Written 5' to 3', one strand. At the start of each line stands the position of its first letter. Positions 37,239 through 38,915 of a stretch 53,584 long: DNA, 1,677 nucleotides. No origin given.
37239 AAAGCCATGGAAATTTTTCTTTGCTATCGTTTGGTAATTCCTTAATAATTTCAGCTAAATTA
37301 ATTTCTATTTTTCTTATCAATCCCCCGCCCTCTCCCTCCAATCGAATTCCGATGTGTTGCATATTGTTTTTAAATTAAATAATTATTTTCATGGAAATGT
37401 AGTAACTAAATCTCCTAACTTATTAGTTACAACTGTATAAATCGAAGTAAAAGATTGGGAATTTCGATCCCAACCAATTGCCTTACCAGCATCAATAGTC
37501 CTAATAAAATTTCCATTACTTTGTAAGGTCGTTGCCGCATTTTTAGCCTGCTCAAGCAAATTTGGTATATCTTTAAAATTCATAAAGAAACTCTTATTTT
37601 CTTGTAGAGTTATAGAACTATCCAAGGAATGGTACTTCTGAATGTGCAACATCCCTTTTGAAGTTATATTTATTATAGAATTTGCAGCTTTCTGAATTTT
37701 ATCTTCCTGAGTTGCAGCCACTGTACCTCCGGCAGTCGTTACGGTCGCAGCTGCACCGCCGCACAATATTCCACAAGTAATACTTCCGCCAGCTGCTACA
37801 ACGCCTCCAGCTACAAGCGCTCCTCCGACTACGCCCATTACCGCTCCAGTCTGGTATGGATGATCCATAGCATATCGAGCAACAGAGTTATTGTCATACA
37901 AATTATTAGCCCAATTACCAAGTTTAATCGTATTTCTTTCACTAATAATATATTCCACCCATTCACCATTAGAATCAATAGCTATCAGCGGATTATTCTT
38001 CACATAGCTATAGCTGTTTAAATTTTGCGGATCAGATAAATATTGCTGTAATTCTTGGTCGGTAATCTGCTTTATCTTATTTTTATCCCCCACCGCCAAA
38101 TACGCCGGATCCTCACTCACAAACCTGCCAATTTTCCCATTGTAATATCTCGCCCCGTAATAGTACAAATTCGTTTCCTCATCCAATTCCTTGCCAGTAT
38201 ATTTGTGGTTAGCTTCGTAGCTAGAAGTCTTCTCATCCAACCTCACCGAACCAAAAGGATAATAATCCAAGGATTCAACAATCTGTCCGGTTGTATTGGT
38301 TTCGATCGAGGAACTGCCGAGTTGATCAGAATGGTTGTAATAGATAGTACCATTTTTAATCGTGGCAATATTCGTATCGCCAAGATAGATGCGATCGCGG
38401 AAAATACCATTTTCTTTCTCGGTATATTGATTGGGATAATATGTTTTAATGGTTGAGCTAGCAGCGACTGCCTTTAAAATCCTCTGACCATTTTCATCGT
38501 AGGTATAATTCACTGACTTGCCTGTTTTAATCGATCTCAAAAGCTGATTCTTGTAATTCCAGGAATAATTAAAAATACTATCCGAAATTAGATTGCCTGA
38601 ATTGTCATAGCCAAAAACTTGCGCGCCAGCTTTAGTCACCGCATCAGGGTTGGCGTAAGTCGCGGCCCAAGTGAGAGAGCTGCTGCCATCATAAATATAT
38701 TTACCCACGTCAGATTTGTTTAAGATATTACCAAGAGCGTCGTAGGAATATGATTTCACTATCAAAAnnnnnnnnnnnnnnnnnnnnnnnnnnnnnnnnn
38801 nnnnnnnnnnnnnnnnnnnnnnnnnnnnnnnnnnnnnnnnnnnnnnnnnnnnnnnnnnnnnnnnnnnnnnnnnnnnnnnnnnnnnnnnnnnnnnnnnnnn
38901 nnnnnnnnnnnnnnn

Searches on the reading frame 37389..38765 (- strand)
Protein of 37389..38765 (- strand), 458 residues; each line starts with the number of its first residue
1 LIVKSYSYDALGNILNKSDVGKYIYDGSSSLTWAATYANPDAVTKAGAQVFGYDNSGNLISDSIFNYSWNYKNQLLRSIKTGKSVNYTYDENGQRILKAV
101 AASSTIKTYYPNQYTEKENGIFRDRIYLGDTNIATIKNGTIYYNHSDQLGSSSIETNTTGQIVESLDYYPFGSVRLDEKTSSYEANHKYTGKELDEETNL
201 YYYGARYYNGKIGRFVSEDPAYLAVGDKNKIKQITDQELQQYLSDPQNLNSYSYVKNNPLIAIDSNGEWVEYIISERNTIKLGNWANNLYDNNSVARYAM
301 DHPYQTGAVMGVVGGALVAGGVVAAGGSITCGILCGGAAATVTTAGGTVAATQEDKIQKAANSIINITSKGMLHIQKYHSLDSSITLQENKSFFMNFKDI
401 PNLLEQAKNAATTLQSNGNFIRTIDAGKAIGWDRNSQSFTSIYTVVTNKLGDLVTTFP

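Call 6: search_protein_families(library=pfam, proteins=[window:37389-38765:-], max_evalue=0.1)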
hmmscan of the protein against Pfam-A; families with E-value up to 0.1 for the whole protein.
window:37389-38765:- (458 aa): 2 families
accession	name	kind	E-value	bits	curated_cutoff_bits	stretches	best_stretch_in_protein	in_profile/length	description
PF05593.20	RHS_repeat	-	0.00017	22.4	22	0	74-96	6-29/38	RHS Repeat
PF20159.5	YidB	-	0.077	13.7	24.3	0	301-366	12-73/132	YidB-like protein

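Call 13: search_protein_families(library=ncbifam, proteins=[window:37389-38765:-], max_evalue=0.1)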
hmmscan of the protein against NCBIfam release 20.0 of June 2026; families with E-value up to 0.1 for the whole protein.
window:37389-38765:- (458 aa): 5 families
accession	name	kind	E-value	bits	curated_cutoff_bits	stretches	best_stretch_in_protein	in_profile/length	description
TIGR03696.1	Rhs_assc_core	domain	4.7e-18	65.5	32.5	1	168-267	1-75/76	RHS repeat-associated core domain-containing protein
NF041261.1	RHS_core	equivalog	1.9e-05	22.7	2000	1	140-224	1156-1240/1261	RHS element core protein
TIGR01643.1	YD_repeat_2x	repeat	0.0022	18.4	15.8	0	72-102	4-35/42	YD repeat-containing protein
NF053611.1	YiaD_Gzip_OmpA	equivalog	0.087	12.5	175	0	305-392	26-111/206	YiaD family glycine zipper/OmpA-like lipoprotein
NF045555.1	Sul7d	equivalog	0.089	12.8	100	0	80-95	25-40/61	Sul7d family chromatin protein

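Call 19: find_homologous_proteins(query=window:37389-38765:-, max_evalue=0.001)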
Query window:37389-38765:- (458 aa): 258 proteins with E <= 0.001 among 8000 candidates; the best 120 are listed.
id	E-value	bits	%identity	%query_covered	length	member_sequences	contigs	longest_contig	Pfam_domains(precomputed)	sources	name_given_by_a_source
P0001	0.0e+0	1011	100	100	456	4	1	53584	-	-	-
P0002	3.5e-94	335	47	77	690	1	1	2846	PF05593.20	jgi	jgi:RHS repeat-associated protein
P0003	3.2e-92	328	49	69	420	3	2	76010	PF25023.2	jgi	-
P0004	2.9e-75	272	41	74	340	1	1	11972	-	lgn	-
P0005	2.6e-67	246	48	59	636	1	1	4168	PF13385.14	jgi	jgi:RHS repeat-associated protein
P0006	6.8e-65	238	45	63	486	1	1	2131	PF01844.30,PF25023.2,PF14279.13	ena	-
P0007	8.3e-64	235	40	73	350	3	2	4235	-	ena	-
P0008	2.9e-62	229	40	76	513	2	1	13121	PF05593.20,PF09533.16,PF25023.2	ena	-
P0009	7.5e-60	221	40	66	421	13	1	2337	PF25023.2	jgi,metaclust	metaclust:\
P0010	4.5e-59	219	74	30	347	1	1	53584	-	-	-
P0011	7.4e-59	218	45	53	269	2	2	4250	-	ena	-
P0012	7.2e-57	212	48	54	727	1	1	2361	PF20041.6,PF05593.20,PF25023.2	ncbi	-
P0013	1.1e-56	211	48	48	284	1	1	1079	-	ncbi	-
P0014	2.3e-55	207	45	57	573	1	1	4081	PF05593.20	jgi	jgi:RHS repeat-associated protein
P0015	4.4e-55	206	42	36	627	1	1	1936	PF05593.20,PF25023.2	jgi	-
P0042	2.7e-34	137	35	66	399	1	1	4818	PF25023.2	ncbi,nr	ncbi:MAG: RHS repeat-associated core domain-containing protein [Candidatus Buchananbacteria bacteriu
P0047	5.1e-31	126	45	35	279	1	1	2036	-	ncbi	-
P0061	1.7e-23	102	48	28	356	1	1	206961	PF25023.2,PF20551.4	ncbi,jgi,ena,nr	ncbi:hypothetical protein KKA33_01885 [Patescibacteria group bacterium]|nr:hypothetical protein [Pat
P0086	1.9e-17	82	43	31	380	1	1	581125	-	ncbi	ncbi:MAG: RHS repeat-associated core domain-containing protein [Candidatus Diapherotrites archaeon]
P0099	2.3e-16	78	25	89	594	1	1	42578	PF05593.20,PF25023.2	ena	-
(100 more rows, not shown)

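Call 25: search_protein_families(library=pfam, proteins=[P0007, P0099, P0003, P0008], max_evalue=10)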
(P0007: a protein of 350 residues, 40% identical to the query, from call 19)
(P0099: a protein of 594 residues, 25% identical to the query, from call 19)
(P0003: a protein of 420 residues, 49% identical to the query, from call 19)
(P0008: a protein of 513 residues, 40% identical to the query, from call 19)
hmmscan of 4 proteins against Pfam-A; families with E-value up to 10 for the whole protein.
P0007 (350 aa): 2 families
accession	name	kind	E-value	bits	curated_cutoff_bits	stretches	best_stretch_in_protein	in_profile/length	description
PF12146.15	Hydrolase_4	-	0.037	13.7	27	1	169-262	52-146/239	Serine aminopeptidase, S33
PF05277.18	DUF726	-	0.064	12.6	22.6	1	191-308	31-151/343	Protein of unknown function (DUF726)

P0099 (594 aa): 5 families
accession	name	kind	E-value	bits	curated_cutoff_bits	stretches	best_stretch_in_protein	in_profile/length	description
PF05593.20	RHS_repeat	-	6e-08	33.3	22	4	164-191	1-30/38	RHS Repeat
PF03527.20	RHS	-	0.00014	22.1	27.9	1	292-322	3-33/38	RHS protein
PF25023.1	TEN_YD-shell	-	0.00027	19.6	50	2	180-390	686-891/909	Teneurin YD-shell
PF15283.12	DUF4595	-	0.0092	16.4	34.2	2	153-178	70-89/202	Domain of unknown function (DUF4595) with porin-like fold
PF07661.19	MORN_2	-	0.27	12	29.6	0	52-65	6-20/22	MORN repeat variant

P0003 (420 aa): 1 family
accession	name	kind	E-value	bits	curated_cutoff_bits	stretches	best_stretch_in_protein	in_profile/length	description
PF05593.20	RHS_repeat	-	0.11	13.4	22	3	11-40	1-35/38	RHS Repeat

P0008 (513 aa): 3 families
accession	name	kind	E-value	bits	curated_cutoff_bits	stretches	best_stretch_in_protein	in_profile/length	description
PF05593.20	RHS_repeat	-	7.5e-09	36.2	22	5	27-65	1-35/38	RHS Repeat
PF09533.15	DUF2380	-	1.6e-06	28.1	26.3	1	423-508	93-179/187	Predicted lipoprotein of unknown function (DUF2380)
PF22812.1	CR_prot_dom_plant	-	0.63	11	34.1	1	3-18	2-17/71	Plant cysteine-rich protein domain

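Call 50: find_encoding_contigs(protein=P0003, flank=10000, max_places=3)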
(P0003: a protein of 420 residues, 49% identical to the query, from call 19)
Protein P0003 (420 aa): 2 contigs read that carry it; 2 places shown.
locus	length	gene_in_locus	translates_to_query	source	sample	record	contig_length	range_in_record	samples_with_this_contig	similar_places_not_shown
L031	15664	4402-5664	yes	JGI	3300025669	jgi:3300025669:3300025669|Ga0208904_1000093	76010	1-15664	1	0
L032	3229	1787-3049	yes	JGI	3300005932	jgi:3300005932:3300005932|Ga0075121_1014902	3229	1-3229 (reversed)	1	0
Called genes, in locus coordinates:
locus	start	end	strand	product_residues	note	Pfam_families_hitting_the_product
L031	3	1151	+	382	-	?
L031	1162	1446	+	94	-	-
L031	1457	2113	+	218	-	-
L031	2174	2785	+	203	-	PF08937:ThsB_TIR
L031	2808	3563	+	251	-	-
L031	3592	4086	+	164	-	-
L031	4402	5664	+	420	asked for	PF25023:TEN_YD-shell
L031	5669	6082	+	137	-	PF24722:DUF7674 (weak)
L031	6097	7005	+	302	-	-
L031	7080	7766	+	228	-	-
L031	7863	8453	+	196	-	-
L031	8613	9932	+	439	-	-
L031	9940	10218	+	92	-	-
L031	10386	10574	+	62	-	-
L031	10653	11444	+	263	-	-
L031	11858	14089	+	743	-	PF00089:Trypsin, PF13365:Trypsin_2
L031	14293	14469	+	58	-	PF04014:MazE_antitoxin (weak)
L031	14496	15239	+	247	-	PF09359:VTC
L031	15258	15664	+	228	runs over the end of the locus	PF16316:DUF4956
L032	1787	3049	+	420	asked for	PF25023:TEN_YD-shell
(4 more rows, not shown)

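Call 51: find_encoding_contigs(protein=P0007, flank=5000, max_places=3)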
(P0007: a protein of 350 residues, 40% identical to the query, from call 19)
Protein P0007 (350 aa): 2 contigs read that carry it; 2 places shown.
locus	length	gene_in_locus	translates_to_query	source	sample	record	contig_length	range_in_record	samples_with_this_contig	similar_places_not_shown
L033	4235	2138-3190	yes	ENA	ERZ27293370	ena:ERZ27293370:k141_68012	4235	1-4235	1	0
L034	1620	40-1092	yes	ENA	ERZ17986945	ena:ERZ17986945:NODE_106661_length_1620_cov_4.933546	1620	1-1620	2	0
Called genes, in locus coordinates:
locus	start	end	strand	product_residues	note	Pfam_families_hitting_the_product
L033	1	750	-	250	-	?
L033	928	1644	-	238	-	PF13276:HTH_21, PF00665:rve, PF13683:rve_3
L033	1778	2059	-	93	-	-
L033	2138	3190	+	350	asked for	-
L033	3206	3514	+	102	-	-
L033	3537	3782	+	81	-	-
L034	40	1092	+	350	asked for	-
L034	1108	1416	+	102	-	-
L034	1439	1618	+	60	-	?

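Call 52: find_encoding_contigs(protein=P0047, flank=5000, max_places=3)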
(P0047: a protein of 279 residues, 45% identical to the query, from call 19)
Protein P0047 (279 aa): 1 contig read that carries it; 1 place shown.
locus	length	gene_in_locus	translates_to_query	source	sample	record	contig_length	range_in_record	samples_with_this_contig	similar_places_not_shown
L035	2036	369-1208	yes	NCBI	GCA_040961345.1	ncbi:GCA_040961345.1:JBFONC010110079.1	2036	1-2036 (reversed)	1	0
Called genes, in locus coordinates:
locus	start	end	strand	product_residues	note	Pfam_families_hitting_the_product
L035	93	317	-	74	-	-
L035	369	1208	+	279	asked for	-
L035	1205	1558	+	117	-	-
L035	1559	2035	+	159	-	?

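Call 56: find_encoding_contigs(protein=P0042, flank=5000, max_places=2)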
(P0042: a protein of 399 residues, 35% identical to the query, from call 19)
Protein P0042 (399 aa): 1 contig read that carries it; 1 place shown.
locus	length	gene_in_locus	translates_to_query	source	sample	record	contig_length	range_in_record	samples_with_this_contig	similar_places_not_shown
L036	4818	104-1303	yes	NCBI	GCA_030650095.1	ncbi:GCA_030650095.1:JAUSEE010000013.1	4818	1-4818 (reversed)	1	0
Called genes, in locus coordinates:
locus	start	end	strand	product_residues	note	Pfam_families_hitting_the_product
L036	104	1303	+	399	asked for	PF25023:TEN_YD-shell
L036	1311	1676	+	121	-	-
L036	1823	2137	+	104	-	-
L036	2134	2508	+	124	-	-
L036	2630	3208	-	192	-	PF01844:HNH (weak), PF14279:HNH_5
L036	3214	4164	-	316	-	PF00145:DNA_methylase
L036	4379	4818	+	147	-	?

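Call 88: find_encoding_contigs(protein=P0061, flank=10000, max_places=2)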
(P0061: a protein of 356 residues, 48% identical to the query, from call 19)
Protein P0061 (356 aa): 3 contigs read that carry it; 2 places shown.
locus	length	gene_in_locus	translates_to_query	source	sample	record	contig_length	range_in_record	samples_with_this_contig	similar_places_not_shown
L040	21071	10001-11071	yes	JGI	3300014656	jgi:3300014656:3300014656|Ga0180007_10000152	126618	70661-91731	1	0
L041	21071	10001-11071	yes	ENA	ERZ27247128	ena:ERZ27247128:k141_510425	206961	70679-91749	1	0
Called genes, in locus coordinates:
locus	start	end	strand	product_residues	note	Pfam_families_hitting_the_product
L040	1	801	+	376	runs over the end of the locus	PF13439:Glyco_transf_4, PF00534:Glycos_transf_1, PF20706:GT4-conflict (weak), PF13692:Glyco_trans_1_4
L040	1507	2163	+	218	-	-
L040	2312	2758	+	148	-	-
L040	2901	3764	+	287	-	-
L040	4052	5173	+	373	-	PF25023:TEN_YD-shell, PF01476:LysM (faint)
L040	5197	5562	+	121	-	-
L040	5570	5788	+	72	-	-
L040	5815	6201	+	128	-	-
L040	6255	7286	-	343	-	PF02661:Fic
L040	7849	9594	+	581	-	PF00008:EGF (faint), PF07974:EGF_2 (weak), PF23106:EGF_Teneurin (weak), PF25024:EGF_TEN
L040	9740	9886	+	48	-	-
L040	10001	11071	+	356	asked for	PF25023:TEN_YD-shell, PF20551:DUF6765 (faint)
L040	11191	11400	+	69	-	-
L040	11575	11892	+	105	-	-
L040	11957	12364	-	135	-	PF12760:Zn_ribbon_IS1595 (weak)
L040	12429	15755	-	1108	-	PF07963:N_methyl (weak), PF04773:FecR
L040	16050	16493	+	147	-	PF04480:DUF559, PF18741:MTES_1575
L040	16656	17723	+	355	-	PF25023:TEN_YD-shell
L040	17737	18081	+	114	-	-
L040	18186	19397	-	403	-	PF07228:SpoIIE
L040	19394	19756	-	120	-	PF05635:23S_rRNA_IVP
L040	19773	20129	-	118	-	PF01740:STAS, PF13466:STAS_2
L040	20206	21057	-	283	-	PF13581:HATPase_c_2, PF02518:HATPase_c (weak), PF01740:STAS, PF13466:STAS_2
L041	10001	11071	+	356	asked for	PF25023:TEN_YD-shell, PF20551:DUF6765 (faint)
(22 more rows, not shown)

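Call 89: find_encoding_contigs(protein=P0086, flank=10000, max_places=2)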
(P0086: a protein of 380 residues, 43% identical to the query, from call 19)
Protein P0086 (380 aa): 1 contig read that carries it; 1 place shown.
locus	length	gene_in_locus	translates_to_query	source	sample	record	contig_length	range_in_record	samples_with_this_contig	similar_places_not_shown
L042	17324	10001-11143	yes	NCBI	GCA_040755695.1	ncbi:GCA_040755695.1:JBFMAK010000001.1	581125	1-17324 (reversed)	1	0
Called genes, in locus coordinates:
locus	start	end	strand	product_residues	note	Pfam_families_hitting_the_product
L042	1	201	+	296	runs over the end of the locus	PF04032:Rpr2, PF01121:CoaE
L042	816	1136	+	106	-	PF01984:dsDNA_bind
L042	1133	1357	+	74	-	-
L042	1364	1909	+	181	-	PF01198:Ribosomal_L31e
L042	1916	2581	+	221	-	PF01912:eIF-6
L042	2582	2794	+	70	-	PF01775:Ribosomal_L18A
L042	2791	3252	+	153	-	PF01920:Prefoldin_2 (faint), PF02996:Prefoldin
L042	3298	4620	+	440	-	PF02881:SRP54_N, PF13604:AAA_30 (weak), PF00448:SRP54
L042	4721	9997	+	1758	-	PF20041:DUF6443, PF05593:RHS_repeat, PF25023:TEN_YD-shell (weak)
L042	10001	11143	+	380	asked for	-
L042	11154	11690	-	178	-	-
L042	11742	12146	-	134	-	-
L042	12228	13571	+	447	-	PF02881:SRP54_N, PF00448:SRP54, PF02978:SRP_SPB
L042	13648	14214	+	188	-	PF18765:Polbeta, PF01909:NTP_transf_2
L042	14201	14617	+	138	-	PF05168:HEPN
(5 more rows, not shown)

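Call 94: search_protein_families(library=pfam, proteins=[L031:5669-6082:+], max_evalue=1)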
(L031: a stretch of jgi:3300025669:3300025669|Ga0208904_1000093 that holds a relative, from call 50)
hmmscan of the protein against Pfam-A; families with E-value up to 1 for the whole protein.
L031:5669-6082:+ (137 aa): 2 families
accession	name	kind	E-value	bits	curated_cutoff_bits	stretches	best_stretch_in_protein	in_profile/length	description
PF24722.1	DUF7674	-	2.5e-06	28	27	1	11-119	2-109/111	Domain of unknown function (DUF7674)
PF05974.18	DUF892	-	0.00011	22.7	23.7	1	52-135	66-155/159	Domain of unknown function (DUF892)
